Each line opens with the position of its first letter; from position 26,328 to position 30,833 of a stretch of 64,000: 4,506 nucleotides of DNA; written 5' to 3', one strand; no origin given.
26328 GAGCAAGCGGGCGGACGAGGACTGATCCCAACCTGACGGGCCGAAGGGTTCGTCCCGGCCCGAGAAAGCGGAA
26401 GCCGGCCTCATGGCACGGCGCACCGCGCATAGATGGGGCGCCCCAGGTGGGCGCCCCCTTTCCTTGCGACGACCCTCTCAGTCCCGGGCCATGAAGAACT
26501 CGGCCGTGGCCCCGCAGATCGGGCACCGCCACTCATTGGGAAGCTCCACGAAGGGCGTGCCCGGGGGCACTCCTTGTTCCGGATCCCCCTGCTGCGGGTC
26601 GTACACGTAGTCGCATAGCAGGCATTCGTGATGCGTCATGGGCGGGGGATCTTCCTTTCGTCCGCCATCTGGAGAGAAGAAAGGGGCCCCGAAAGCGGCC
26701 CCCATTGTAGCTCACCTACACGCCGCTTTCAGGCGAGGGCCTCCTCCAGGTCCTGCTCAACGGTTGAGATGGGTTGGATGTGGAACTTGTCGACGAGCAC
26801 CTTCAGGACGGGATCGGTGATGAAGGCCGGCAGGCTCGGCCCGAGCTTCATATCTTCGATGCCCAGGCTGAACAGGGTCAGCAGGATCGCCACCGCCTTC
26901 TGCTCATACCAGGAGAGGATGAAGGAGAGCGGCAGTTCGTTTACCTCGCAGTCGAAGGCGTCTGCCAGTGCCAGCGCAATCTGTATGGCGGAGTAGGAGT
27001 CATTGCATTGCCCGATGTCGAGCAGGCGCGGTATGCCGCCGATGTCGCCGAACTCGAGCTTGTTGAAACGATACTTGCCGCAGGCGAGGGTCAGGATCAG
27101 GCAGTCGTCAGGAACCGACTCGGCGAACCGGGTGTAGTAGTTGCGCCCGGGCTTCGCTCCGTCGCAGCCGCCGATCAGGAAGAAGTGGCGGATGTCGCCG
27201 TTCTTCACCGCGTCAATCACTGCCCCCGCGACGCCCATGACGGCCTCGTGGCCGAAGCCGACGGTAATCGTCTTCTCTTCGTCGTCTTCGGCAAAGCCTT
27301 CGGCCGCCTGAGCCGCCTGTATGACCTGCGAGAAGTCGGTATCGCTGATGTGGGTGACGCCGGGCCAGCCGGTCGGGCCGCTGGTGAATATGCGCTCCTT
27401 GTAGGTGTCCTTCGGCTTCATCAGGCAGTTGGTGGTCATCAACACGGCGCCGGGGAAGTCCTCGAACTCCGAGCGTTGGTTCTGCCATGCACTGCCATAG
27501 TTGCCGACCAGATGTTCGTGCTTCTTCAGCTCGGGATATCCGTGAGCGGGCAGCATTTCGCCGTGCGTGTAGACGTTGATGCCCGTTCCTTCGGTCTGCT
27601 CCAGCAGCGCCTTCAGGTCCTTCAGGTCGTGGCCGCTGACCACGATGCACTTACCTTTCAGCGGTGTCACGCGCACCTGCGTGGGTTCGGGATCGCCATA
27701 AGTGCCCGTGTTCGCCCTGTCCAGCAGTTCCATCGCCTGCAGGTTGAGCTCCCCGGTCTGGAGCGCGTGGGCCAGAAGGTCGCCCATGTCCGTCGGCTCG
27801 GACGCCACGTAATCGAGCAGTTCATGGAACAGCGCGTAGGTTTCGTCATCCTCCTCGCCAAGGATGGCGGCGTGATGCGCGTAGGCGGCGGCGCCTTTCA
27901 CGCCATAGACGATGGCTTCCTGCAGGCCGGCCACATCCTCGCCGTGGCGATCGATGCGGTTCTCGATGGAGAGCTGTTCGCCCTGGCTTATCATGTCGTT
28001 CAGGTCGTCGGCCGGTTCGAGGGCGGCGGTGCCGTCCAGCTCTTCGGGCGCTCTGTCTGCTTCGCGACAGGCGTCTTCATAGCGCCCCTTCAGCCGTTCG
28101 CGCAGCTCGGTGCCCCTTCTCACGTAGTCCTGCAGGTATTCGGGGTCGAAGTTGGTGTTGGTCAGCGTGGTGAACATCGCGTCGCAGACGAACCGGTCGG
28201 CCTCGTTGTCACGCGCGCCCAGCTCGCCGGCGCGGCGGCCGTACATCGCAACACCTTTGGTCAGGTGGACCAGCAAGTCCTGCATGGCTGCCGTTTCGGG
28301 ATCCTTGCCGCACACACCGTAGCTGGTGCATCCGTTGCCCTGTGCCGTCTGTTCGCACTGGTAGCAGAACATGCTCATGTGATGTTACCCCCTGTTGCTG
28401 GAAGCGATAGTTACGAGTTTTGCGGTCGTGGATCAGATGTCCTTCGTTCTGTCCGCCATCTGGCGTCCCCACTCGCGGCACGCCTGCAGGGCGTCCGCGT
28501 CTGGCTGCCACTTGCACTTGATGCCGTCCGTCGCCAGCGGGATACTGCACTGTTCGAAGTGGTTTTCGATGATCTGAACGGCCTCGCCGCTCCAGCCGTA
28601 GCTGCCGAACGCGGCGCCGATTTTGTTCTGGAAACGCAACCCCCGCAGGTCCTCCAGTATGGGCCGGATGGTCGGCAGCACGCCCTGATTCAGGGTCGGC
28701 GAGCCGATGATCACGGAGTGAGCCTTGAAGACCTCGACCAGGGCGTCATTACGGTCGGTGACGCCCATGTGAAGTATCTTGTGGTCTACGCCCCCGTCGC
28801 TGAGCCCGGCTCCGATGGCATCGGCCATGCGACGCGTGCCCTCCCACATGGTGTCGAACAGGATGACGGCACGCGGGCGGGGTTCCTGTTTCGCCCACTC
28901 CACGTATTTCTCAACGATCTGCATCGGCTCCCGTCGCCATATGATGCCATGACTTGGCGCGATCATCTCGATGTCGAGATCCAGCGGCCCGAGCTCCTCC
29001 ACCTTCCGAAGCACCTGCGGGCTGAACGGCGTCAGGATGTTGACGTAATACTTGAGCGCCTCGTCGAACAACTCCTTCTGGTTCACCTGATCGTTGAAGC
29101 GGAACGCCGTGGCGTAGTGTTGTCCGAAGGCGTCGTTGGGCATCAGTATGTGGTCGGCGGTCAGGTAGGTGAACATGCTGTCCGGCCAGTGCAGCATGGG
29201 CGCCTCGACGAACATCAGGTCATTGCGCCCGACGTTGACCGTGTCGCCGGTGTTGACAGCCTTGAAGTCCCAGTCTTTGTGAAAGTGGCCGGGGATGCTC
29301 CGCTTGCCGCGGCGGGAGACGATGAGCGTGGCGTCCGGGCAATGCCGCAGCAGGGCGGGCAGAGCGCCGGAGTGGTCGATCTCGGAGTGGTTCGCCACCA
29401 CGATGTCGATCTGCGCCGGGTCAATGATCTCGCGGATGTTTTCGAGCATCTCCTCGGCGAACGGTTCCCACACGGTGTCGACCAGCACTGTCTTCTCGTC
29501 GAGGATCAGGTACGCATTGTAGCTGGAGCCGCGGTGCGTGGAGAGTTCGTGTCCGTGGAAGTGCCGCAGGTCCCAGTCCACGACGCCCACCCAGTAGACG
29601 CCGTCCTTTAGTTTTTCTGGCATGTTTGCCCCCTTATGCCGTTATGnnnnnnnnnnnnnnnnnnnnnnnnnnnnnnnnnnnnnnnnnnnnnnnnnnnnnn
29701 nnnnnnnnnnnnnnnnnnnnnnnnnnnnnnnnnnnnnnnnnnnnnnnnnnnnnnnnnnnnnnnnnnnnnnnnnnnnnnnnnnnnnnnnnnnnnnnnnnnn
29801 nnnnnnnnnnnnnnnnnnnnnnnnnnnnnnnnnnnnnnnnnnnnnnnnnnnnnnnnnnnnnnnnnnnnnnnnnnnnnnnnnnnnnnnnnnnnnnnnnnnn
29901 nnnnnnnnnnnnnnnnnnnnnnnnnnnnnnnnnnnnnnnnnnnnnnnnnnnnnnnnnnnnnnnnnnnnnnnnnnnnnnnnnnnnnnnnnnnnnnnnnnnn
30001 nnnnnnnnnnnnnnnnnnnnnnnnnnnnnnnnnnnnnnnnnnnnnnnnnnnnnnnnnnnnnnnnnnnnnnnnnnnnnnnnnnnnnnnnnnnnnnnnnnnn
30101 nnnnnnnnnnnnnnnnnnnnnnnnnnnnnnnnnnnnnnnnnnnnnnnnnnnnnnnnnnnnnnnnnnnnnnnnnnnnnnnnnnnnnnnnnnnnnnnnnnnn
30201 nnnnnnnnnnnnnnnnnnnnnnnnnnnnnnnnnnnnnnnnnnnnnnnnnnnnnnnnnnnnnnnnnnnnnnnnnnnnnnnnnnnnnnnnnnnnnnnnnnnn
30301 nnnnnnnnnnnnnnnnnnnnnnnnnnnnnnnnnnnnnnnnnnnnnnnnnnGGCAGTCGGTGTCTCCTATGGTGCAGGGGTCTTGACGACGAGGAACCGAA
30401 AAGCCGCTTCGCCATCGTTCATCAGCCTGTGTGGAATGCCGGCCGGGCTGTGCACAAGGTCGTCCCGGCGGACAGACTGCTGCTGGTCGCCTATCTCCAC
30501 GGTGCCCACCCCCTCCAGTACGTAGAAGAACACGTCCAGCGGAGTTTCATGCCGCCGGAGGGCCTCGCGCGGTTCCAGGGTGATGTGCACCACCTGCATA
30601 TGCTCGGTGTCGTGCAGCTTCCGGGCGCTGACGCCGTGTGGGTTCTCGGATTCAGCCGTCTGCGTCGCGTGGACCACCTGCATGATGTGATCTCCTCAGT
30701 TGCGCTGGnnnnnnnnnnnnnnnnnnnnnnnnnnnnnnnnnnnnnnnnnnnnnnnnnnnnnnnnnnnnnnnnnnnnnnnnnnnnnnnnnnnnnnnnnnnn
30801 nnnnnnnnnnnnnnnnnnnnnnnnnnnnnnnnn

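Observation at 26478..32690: Ten-gene Rrf2-led operon combining Hcp, a flavodiiron protein, rubredoxin, three desulforedoxin modules, ferredoxin, cupin and an HD protein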

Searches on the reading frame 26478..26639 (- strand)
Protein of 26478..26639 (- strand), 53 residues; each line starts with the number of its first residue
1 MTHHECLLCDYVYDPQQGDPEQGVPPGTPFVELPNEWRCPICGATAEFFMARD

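Call 6: search_protein_families(library=ncbifam, proteins=[window:26478-26639:-], max_evalue=0.01)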
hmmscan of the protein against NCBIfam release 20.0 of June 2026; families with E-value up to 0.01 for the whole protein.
window:26478-26639:- (53 aa): 2 families
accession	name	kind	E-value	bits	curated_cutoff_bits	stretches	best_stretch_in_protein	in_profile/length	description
NF045768.1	RubredRD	equivalog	3.3e-21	75.1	90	1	1-49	1-49/54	rubredoxin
NF003954.0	PRK05452.1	equivalog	8.6e-11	41.4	711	1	3-50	425-472/479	anaerobic nitric oxide reductase flavorubredoxin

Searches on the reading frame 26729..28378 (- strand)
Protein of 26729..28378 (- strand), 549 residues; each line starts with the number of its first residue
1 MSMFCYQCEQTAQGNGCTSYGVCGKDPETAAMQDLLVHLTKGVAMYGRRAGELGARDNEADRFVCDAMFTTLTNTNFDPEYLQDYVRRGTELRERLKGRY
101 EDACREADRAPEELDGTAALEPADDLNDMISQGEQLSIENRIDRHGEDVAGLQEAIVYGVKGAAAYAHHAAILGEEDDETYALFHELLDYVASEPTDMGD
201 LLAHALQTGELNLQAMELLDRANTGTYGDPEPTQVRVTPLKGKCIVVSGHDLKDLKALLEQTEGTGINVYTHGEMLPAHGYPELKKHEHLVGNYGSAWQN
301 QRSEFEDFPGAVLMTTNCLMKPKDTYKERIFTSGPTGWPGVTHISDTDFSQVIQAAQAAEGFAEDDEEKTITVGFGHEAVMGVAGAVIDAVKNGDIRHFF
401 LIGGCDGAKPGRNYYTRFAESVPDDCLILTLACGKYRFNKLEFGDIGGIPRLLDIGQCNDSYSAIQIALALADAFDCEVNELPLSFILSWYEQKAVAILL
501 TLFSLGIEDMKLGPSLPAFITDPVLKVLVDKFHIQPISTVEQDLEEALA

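Call 3: search_protein_families(library=pfam, proteins=[window:26729-28378:-], max_evalue=0.01)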
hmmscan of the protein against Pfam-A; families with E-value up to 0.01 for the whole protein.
window:26729-28378:- (549 aa): 1 family
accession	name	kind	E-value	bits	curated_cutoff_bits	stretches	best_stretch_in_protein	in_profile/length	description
PF03063.25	Prismane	-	5.4e-172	573.5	27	1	3-545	1-513/513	Prismane/CO dehydrogenase family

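Call 6: search_protein_families(library=ncbifam, proteins=[window:26729-28378:-], max_evalue=0.01)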
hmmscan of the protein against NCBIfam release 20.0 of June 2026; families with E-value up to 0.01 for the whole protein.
window:26729-28378:- (549 aa): 3 families
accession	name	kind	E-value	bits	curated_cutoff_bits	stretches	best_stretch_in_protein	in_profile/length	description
NF003658.0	PRK05290.1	equivalog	7.6e-246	817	367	1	3-548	1-544/546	hydroxylamine reductase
TIGR01703.1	hybrid_clust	equivalog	9.5e-231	766.8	360.8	1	3-547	1-521/522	hydroxylamine reductase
TIGR01702.1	CO_DH_cata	equivalog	1.4e-09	36.8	478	1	367-518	398-573/621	anaerobic carbon-monoxide dehydrogenase catalytic subunit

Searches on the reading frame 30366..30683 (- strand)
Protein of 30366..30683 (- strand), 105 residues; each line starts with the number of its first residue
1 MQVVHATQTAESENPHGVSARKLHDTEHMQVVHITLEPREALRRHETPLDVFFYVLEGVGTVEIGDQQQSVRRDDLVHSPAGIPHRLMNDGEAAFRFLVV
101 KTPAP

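Call 3: search_protein_families(library=pfam, proteins=[window:30366-30683:-], max_evalue=0.01)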
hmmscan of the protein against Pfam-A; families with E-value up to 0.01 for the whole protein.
window:30366-30683:- (105 aa): 5 families
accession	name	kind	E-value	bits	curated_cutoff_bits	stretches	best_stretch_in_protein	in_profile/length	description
PF07883.17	Cupin_2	-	2.5e-15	56.4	27.2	1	33-100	2-69/70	Cupin domain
PF02311.25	AraC_binding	-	1.3e-06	28.6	21.1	1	38-101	12-75/135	AraC-like ligand binding domain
PF01050.24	MannoseP_isomer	-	0.0001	22.9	23.6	1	14-101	14-101/116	Mannose-6-phosphate isomerase C-terminal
PF12973.13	Cupin_7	-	0.00014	22.1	27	1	3-87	5-87/105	ChrR Cupin-like domain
PF00190.28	Cupin_1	-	0.00073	19.6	22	1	51-105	56-118/151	Cupin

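Call 6: search_protein_families(library=ncbifam, proteins=[window:30366-30683:-], max_evalue=0.01)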
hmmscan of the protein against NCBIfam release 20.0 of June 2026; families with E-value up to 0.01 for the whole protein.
window:30366-30683:- (105 aa): 3 families
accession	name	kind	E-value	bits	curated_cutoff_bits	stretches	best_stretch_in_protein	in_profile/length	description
TIGR01479.1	GMP_PMI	equivalog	2.3e-05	23.4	372.95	1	14-102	361-449/467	mannose-1-phosphate guanylyltransferase/mannose-6-phosphate isomerase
TIGR03214.2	ura-cupin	equivalog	5.9e-05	22.7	200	1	34-102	52-123/249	(S)-ureidoglycine aminohydrolase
NF049940.1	MandnitrLy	equivalog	0.0063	16.3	140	1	24-85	30-92/130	(R)-mandelonitrile lyase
